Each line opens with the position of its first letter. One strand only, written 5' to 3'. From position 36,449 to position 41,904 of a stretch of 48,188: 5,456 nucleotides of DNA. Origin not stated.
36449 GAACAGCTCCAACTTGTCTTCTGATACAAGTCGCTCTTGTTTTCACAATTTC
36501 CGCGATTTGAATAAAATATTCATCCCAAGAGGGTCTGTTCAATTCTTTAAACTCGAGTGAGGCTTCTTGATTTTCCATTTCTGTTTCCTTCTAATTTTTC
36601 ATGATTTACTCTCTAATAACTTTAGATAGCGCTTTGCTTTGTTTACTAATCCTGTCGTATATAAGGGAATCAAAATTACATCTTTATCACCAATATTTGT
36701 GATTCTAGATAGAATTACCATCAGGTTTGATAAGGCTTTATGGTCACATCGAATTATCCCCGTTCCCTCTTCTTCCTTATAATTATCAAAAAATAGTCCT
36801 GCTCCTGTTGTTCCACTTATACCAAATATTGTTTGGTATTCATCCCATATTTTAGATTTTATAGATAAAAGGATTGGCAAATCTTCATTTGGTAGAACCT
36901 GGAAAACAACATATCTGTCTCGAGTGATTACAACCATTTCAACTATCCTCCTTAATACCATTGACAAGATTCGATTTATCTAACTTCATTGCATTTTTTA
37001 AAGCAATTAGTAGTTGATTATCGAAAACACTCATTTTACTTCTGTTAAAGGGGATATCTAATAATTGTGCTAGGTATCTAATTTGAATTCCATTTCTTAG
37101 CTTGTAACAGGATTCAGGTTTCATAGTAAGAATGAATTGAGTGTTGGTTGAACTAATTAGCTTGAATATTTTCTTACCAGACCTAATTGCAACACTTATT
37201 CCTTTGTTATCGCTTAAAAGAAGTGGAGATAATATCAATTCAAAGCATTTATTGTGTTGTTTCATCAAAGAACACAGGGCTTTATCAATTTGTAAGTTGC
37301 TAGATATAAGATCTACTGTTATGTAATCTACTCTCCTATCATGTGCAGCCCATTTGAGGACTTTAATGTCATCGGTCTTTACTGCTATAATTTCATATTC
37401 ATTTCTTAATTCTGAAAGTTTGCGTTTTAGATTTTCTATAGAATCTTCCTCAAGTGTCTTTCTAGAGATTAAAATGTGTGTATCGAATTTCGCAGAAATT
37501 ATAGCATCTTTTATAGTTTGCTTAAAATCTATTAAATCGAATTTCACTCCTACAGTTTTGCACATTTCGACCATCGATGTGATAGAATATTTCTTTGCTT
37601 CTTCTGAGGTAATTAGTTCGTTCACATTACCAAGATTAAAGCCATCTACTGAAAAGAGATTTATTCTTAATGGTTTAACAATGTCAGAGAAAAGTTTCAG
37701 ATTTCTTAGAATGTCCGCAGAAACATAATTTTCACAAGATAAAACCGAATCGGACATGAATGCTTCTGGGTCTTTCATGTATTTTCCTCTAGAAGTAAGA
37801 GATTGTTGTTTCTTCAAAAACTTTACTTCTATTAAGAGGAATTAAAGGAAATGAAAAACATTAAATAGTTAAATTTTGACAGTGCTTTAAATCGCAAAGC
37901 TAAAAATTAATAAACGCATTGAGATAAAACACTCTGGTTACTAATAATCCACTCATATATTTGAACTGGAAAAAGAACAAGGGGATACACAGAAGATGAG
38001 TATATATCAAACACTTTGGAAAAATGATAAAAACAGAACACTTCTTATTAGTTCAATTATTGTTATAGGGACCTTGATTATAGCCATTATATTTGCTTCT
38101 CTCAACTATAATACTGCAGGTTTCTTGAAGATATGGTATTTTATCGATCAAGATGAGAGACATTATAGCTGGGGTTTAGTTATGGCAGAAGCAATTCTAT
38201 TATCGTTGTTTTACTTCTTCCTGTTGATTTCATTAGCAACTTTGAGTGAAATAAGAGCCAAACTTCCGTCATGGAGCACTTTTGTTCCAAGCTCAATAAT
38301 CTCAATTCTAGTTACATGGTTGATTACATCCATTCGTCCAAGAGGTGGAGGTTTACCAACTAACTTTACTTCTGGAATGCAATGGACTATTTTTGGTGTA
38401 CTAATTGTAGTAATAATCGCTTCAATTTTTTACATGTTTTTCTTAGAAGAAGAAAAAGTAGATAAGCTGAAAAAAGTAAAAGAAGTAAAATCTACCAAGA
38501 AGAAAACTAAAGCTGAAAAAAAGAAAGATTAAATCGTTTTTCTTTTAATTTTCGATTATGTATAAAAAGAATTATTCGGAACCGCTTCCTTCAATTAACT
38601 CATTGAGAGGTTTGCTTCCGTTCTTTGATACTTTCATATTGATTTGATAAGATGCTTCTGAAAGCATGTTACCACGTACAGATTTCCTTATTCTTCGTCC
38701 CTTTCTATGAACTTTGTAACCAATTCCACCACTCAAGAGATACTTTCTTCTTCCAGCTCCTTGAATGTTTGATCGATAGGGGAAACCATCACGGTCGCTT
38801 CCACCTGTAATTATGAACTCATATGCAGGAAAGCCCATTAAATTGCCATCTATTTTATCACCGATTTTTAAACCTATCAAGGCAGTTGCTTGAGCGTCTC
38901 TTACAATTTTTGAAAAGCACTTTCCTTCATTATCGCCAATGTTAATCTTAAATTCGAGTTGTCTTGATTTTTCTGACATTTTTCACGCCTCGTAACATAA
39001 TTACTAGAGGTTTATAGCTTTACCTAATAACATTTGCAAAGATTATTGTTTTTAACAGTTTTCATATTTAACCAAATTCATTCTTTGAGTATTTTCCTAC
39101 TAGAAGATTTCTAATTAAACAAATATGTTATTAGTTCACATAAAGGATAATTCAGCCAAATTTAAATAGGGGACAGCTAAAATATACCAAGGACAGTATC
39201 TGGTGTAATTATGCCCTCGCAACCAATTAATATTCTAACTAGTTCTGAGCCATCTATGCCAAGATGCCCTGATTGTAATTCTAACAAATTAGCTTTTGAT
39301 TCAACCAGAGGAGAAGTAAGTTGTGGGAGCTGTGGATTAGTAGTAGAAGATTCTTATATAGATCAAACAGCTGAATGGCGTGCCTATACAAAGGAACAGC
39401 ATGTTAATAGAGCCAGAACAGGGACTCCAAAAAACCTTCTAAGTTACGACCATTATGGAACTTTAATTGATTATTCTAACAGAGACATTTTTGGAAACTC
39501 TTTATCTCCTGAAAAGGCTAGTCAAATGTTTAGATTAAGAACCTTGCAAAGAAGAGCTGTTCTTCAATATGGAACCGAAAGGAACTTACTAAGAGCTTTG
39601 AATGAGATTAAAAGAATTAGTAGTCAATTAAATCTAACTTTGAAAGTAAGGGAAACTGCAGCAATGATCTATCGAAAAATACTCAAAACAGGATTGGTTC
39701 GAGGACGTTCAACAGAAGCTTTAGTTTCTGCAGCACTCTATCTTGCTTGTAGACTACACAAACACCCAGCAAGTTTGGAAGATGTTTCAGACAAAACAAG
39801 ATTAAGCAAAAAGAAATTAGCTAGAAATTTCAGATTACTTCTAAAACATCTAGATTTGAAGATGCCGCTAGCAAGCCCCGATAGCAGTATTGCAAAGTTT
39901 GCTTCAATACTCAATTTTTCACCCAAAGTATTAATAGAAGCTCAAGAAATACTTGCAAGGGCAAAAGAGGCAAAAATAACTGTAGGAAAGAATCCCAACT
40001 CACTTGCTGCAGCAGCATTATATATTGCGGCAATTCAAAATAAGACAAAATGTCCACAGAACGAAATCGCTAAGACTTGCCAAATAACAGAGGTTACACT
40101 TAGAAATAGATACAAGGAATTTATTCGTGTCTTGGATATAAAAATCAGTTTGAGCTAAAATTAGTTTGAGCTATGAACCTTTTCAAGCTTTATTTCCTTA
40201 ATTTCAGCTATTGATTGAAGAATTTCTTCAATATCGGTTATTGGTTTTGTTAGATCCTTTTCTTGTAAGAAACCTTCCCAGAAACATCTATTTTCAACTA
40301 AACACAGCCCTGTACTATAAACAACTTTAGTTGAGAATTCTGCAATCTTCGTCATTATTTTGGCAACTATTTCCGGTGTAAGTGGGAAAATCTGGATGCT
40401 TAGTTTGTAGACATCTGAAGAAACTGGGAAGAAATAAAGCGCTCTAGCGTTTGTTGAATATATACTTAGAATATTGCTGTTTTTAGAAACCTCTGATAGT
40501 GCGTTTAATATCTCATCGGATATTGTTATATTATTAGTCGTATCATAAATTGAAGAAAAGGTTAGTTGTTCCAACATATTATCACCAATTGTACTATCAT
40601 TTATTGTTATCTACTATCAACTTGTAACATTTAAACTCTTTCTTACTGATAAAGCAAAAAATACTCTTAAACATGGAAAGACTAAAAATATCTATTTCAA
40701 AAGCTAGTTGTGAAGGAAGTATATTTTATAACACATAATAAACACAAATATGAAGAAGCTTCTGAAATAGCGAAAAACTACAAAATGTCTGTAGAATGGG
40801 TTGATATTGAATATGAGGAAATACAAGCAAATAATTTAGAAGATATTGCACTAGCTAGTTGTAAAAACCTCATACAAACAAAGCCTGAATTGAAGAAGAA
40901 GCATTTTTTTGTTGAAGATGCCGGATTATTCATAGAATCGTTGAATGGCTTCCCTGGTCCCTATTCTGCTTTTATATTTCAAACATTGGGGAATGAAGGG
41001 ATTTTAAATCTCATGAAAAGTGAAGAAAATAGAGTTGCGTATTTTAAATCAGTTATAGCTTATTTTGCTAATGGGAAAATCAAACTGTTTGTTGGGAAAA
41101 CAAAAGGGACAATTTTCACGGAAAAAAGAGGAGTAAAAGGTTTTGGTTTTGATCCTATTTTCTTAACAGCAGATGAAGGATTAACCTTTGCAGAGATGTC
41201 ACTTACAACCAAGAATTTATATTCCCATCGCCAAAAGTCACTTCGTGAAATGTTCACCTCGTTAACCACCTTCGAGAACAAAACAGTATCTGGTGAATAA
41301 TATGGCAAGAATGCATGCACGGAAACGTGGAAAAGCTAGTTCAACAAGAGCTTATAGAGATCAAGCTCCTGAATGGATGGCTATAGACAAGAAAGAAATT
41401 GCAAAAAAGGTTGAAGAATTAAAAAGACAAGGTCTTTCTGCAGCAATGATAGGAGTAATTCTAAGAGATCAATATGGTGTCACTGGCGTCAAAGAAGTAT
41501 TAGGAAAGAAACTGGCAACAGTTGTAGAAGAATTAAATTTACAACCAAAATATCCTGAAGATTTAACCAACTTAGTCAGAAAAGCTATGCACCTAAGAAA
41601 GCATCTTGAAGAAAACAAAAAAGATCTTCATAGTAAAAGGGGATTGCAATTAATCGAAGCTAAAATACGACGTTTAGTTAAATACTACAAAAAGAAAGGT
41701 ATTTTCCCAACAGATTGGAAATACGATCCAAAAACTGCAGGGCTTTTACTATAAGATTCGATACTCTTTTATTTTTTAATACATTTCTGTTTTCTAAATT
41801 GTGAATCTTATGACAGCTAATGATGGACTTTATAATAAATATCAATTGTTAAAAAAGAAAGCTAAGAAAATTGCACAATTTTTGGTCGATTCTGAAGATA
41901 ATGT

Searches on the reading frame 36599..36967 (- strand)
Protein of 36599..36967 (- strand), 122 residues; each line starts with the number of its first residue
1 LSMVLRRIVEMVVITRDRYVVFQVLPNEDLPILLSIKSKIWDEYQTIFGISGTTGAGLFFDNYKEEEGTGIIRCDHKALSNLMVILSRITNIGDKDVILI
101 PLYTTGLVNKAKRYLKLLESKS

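Call 9: search_protein_families(library=pfam, proteins=[window:36599-36967:-], max_evalue=0.001)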
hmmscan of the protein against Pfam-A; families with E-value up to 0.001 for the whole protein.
window:36599-36967:- (122 aa): 1 family
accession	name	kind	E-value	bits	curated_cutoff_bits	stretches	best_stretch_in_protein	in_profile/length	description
PF01900.24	RNase_P_Rpp14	-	1.5e-13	51.2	23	1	18-114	1-102/104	Rpp14/Pop5 family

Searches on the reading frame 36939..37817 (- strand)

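Call 9: search_protein_families(library=pfam, proteins=[window:36939-37817:-], max_evalue=0.001)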
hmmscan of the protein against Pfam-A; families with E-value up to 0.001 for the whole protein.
window:36939-37817:- (292 aa): 1 family
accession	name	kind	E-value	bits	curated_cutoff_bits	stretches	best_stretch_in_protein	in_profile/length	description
PF01876.22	RNase_P_p30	-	9.9e-15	55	35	1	112-264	61-211/214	RNase P subunit p30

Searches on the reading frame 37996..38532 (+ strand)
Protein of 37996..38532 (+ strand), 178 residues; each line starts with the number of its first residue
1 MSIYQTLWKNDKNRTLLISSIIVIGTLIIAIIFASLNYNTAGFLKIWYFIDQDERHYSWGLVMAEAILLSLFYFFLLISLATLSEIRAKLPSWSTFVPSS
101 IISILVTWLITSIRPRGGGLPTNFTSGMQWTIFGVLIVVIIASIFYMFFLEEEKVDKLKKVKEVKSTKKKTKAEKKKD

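Call 9: search_protein_families(library=pfam, proteins=[window:37996-38532:+], max_evalue=0.001)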
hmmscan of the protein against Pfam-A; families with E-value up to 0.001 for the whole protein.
window:37996-38532:+ (178 aa): 1 family
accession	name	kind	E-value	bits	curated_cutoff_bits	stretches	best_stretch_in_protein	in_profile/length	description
PF10160.15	Tmemb_40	-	4.4e-05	23.5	25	1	13-105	110-195/255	Predicted membrane protein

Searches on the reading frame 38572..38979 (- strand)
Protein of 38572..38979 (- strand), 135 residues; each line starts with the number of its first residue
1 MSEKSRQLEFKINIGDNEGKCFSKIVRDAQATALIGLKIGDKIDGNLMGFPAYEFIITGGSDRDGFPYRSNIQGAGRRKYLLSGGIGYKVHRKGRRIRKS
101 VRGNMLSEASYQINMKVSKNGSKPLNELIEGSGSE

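Call 34: search_protein_families(library=pfam, proteins=[window:38572-38979:-], max_evalue=0.0001)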
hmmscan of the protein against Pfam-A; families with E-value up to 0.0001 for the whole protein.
window:38572-38979:- (135 aa): 1 family
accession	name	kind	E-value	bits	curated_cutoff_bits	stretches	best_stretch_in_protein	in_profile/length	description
PF01092.24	Ribosomal_S6e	-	6.7e-33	113.6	26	1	10-129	1-124/125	Ribosomal protein S6e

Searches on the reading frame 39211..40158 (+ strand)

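Call 34: search_protein_families(library=pfam, proteins=[window:39211-40158:+], max_evalue=0.0001)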
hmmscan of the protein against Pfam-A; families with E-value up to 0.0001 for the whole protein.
window:39211-40158:+ (315 aa): 4 families
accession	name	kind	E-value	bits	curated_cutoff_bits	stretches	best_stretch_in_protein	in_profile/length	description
PF00382.24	TFIIB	-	3.1e-41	139.7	23.6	2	217-305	2-90/92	Transcription factor TFIIB repeat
PF08271.17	Zn_Ribbon_TF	-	7.7e-16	57.8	29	1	18-58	2-42/43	TFIIB zinc-binding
PF00134.28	Cyclin_N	-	2.2e-06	27.9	23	0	131-218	36-126/127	Cyclin, N-terminal domain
PF21913.1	ORC6_2nd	-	4.4e-05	24.3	27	0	265-299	45-79/87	ORC6 second cyclin-like domain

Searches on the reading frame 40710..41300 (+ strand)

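Call 34: search_protein_families(library=pfam, proteins=[window:40710-41300:+], max_evalue=0.0001)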
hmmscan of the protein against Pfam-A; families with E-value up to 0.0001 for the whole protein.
window:40710-41300:+ (196 aa): 1 family
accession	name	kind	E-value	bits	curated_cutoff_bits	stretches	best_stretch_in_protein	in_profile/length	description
PF01725.21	Ham1p_like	-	5.5e-47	160.5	22.5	1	4-182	1-184/186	Ham1 family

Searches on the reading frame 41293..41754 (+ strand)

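Call 34: search_protein_families(library=pfam, proteins=[window:41293-41754:+], max_evalue=0.0001)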
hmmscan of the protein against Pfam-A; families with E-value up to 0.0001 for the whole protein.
window:41293-41754:+ (153 aa): 2 families
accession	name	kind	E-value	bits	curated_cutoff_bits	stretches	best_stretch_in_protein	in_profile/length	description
PF08069.17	Ribosomal_S13_N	-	3.1e-25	88.5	25.4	1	4-63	1-60/60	Ribosomal S13/S15 N-terminal domain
PF00312.27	Ribosomal_S15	-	4.1e-19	68.9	31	1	77-151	4-80/81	Ribosomal protein S15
